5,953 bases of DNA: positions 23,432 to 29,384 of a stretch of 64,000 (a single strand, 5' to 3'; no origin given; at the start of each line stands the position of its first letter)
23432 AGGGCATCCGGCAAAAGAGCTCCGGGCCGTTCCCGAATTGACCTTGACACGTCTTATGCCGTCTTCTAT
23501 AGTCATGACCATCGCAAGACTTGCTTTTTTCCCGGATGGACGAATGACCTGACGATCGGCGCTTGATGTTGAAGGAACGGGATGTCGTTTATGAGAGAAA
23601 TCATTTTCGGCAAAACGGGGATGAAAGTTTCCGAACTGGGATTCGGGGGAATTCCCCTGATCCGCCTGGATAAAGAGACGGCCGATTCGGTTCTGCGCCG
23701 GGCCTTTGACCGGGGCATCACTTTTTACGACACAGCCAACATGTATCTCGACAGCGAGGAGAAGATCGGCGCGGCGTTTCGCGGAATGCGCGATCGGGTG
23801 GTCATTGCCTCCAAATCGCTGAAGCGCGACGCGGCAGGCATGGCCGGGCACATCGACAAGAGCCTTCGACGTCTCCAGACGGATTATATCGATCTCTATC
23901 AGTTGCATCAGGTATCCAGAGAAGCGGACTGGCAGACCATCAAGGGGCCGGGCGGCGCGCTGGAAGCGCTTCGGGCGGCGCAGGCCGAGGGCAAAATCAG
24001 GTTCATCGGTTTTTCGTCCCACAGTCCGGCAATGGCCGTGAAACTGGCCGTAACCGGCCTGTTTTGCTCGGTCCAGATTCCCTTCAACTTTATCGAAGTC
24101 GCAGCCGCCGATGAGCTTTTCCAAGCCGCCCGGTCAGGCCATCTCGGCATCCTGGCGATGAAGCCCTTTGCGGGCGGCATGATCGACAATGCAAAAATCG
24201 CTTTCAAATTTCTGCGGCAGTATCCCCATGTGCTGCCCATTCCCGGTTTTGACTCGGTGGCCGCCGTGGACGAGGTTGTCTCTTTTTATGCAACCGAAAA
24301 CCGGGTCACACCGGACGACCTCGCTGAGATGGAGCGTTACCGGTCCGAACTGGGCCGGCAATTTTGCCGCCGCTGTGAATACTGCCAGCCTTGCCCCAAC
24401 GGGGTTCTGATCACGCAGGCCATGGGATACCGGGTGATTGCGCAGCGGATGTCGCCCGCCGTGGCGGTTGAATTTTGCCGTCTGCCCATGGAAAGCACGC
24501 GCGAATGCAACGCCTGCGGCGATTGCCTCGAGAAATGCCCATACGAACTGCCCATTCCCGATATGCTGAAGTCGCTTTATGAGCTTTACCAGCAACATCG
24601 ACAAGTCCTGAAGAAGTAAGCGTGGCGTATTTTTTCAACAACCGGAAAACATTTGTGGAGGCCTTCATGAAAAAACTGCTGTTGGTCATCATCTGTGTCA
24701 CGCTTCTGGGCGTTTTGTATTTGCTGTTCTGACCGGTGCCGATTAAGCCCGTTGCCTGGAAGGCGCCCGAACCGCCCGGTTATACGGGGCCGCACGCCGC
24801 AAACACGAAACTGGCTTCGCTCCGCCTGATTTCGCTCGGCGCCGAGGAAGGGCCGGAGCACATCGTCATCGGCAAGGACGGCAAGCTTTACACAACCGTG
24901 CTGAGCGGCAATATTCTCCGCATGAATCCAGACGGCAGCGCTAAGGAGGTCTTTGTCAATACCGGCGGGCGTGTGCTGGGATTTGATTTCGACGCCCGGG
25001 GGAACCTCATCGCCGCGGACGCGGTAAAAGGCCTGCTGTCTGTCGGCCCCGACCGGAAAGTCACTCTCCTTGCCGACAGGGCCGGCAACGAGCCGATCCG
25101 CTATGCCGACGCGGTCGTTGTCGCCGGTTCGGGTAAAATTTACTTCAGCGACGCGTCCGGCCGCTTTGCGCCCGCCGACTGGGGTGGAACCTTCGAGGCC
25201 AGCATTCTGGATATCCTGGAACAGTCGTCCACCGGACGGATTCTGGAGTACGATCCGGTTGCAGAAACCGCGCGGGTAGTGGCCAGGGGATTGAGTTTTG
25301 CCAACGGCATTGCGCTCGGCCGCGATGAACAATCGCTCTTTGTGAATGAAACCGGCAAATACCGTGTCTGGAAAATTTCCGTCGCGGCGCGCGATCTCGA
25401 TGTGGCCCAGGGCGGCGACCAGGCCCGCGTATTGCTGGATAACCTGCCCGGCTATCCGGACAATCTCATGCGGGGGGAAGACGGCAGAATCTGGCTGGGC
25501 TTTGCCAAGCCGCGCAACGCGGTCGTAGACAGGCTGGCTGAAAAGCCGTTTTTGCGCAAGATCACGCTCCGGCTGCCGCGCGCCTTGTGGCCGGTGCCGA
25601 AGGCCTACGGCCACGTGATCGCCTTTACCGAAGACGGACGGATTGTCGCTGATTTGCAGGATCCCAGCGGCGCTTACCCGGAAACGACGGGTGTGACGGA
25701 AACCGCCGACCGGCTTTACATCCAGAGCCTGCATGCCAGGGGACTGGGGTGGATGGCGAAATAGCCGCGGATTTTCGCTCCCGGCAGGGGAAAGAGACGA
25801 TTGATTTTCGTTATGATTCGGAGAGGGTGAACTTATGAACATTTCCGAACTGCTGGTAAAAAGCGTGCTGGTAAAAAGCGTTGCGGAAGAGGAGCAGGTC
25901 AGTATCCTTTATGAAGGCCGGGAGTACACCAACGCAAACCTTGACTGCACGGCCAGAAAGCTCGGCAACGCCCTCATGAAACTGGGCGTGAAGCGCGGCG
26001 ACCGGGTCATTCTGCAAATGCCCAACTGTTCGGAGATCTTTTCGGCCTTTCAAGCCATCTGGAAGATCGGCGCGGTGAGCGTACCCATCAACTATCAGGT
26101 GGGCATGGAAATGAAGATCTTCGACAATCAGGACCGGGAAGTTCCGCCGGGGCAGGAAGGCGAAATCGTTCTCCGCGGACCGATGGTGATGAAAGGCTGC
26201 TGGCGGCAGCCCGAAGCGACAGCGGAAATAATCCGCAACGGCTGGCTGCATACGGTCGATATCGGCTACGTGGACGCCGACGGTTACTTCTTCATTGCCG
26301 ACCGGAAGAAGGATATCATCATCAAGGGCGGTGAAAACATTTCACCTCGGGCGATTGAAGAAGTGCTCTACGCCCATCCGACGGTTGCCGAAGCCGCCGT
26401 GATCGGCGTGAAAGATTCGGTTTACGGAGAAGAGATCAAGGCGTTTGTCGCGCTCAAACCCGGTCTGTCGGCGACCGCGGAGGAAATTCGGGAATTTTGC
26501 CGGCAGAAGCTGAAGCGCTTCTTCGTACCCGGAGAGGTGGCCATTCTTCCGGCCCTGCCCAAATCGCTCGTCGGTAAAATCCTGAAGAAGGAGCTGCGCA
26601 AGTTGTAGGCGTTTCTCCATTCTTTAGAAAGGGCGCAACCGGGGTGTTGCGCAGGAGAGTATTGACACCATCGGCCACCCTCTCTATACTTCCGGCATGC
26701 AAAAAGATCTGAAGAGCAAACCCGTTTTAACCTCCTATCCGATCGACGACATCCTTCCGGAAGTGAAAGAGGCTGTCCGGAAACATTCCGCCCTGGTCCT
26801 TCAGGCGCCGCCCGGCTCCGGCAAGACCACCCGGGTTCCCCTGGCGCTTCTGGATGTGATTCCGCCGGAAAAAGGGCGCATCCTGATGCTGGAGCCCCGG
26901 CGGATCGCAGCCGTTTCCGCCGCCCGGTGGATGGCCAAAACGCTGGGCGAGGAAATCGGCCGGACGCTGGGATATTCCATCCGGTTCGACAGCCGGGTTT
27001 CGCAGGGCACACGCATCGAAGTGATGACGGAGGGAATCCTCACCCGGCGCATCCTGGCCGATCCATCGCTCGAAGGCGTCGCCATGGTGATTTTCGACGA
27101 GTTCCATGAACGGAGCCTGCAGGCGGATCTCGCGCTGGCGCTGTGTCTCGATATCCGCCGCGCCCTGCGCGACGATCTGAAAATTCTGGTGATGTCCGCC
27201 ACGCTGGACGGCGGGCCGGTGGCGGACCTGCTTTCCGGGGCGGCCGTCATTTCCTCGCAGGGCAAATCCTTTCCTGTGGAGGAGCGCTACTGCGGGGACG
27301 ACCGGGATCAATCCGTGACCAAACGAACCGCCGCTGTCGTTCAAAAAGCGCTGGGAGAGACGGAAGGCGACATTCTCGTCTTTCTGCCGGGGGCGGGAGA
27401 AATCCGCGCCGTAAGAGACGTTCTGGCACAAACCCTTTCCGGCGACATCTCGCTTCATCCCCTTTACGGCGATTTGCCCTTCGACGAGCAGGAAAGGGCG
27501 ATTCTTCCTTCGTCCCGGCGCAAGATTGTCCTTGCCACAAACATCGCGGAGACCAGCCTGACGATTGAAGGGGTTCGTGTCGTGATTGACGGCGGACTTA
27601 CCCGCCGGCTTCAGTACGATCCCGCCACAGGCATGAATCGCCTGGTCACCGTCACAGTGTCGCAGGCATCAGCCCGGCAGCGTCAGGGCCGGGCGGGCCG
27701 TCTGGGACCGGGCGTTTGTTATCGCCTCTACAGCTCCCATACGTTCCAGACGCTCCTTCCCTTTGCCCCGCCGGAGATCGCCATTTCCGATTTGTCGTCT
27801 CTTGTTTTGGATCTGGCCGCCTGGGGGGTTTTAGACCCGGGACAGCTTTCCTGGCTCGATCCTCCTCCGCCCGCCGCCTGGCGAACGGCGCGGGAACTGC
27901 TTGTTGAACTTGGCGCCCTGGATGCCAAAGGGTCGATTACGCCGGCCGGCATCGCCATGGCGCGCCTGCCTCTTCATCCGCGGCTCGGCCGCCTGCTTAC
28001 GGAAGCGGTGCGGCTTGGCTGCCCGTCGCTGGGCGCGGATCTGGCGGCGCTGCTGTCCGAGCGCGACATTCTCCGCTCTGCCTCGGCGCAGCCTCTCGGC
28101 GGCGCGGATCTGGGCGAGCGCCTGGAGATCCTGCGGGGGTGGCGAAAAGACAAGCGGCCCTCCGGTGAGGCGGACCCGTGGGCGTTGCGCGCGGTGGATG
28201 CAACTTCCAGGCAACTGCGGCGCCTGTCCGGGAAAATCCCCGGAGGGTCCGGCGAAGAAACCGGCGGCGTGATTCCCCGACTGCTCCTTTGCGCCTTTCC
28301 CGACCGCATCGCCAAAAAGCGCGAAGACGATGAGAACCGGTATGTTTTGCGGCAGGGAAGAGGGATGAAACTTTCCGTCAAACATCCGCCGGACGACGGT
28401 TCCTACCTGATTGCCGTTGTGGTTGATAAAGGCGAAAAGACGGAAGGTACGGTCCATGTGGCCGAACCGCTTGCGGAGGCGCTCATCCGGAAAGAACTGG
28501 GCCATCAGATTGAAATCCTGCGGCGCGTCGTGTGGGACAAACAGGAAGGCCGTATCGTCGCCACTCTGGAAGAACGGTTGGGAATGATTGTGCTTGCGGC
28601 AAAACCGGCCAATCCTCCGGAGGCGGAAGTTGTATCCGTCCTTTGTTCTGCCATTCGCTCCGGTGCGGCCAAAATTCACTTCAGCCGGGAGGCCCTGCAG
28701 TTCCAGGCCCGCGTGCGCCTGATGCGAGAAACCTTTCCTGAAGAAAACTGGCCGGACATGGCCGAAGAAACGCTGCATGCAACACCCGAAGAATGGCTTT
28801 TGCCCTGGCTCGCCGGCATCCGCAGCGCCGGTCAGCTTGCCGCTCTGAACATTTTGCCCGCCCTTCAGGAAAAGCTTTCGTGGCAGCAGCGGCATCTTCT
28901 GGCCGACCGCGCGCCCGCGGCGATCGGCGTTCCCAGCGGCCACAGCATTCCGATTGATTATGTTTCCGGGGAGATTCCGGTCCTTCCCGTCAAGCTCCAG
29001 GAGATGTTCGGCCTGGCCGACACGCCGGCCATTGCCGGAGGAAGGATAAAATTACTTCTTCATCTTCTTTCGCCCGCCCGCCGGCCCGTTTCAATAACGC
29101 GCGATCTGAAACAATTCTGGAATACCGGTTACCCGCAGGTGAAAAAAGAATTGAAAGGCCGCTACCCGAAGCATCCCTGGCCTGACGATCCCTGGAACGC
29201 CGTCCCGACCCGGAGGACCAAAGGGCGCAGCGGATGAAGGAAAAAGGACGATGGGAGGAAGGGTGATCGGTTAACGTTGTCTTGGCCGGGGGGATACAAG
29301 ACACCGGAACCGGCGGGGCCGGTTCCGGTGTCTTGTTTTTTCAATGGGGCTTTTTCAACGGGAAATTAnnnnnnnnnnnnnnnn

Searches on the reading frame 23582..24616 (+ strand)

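Call 31: search_protein_families(library=pfam, proteins=[window:23582-24616:+], max_evalue=0.00001)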
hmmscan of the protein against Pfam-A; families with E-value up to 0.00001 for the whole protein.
window:23582-24616:+ (345 aa): 1 family
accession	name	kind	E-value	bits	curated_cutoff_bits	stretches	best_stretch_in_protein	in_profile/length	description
PF00248.27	Aldo_ket_red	-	1.9e-31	109.7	24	1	19-246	2-242/291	Aldo/keto reductase family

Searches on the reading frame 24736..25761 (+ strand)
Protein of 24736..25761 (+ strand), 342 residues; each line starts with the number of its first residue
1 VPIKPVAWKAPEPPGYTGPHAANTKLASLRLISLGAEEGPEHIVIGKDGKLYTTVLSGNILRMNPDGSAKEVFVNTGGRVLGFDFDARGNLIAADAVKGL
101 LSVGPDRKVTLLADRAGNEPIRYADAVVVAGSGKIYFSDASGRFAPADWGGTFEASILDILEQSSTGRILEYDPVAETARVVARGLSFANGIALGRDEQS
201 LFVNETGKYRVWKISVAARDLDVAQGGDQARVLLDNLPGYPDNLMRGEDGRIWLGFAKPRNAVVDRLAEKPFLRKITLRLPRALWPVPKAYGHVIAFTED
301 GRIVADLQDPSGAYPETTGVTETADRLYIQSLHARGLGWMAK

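Call 31: search_protein_families(library=pfam, proteins=[window:24736-25761:+], max_evalue=0.00001)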
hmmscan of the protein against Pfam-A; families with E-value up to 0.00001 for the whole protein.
window:24736-25761:+ (342 aa): 3 families
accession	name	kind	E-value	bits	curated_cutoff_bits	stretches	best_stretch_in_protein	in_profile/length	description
PF20067.5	SSL_N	-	1.1e-22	80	18.9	1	18-63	1-46/46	Strictosidine synthase-like, N-terminal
PF03088.22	Str_synth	-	1.5e-15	57.5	25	1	126-213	2-83/89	Strictosidine synthase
PF08450.18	SGL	-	2.9e-13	50.4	26.3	1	49-257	12-202/246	SMP-30/Gluconolactonase/LRE-like region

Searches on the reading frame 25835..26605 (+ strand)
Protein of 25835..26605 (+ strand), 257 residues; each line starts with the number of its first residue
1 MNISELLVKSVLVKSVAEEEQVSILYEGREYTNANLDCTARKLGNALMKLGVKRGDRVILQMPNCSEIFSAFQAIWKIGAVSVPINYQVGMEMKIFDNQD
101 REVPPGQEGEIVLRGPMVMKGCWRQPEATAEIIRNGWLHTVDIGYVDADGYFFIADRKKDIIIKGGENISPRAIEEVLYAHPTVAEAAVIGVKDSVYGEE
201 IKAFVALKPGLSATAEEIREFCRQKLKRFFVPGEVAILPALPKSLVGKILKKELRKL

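Call 31: search_protein_families(library=pfam, proteins=[window:25835-26605:+], max_evalue=0.00001)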
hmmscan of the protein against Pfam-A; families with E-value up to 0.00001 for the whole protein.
window:25835-26605:+ (257 aa): 2 families
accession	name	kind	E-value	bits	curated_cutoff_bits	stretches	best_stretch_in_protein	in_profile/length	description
PF00501.34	AMP-binding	-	7.1e-25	88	29.9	2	20-88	10-79/384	AMP-binding enzyme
PF13193.12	AMP-binding_C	-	1.2e-20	74.6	24.5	1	174-248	2-76/76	AMP-binding enzyme C-terminal domain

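Call 67: search_solved_structures(query=window:25835-26605:+, max_evalue=0.00001, show_alignments=0)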
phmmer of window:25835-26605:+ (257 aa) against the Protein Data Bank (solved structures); distinct sequences matched with E-value up to 0.00001: 181 (the best 60 are shown).
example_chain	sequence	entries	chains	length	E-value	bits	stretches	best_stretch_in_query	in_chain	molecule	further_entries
3ivr_A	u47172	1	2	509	1.2e-49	172.4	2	94-250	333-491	Putative long-chain-fatty-acid CoA ligase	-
8wev_A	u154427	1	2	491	8.2e-48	166.3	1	76-256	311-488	Feruloyl-CoA Synthetase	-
8weu_A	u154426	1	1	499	8.7e-48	166.2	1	76-256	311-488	Fatty-acyl-CoA synthase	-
3r44_A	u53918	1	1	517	1.6e-43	152.2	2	105-256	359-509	fatty acyl CoA synthetase FADD13 (FATTY-ACYL-CoA SYNTHETASE)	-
8r2q_A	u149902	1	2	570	1.9e-43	152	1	92-255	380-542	Probable fatty-acid-CoA ligase FadD5 (Fatty-acid-CoA synthetase) (Fatty-acid-CoA synthase)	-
6qjz_A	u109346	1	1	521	3.7e-42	147.8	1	86-252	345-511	oxalyl CoA-synthetase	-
5buq_A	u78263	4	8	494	4.5e-42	147.5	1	73-255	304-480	2-succinylbenzoate--CoA ligase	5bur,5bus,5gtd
5ie0_A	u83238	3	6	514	7.5e-42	146.8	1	86-252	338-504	Oxalate--CoA ligase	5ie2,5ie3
5x8f_A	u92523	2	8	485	5.6e-41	143.9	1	73-255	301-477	2-succinylbenzoate--CoA ligase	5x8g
3a9u_A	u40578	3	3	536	3.2e-40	141.4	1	91-255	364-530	4-coumarate--CoA ligase | 4-coumarate:CoA ligase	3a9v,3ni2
5bsw_A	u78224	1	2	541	4.4e-38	134.4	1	90-255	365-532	4-coumarate--CoA ligase 2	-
5u95_A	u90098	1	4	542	4.6e-38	134.4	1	91-255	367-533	4-coumarate--CoA ligase 2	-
5bsm_A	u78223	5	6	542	4.6e-38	134.4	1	91-255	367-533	4-coumarate--CoA ligase 2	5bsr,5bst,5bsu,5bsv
9g79_B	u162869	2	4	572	1.7e-36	129.2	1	84-255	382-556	Acetyl-coenzyme A synthetase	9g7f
1md9_A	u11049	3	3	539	9.3e-34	120.3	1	92-256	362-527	2,3-dihydroxybenzoate-AMP ligase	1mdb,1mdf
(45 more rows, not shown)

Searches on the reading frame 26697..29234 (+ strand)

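Call 35: search_protein_families(library=pfam, proteins=[window:26697-29234:+], max_evalue=0.00001)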
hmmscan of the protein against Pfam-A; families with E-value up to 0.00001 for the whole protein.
window:26697-29234:+ (846 aa): 4 families
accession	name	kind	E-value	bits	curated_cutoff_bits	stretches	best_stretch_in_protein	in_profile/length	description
PF08482.15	HrpB_C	-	1.1e-50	171.8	25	1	700-832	1-133/133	ATP-dependent helicase C-terminal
PF00270.35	DEAD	-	8.4e-12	45.6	26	1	26-171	10-161/167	DEAD/DEAH box helicase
PF00271.37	Helicase_C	-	6.4e-11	42.9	23.5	1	220-337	12-110/110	Helicase conserved C-terminal domain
PF04408.29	HA2_N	-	5.2e-08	33.2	21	1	398-426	1-29/29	Helicase associated domain (HA2), winged-helix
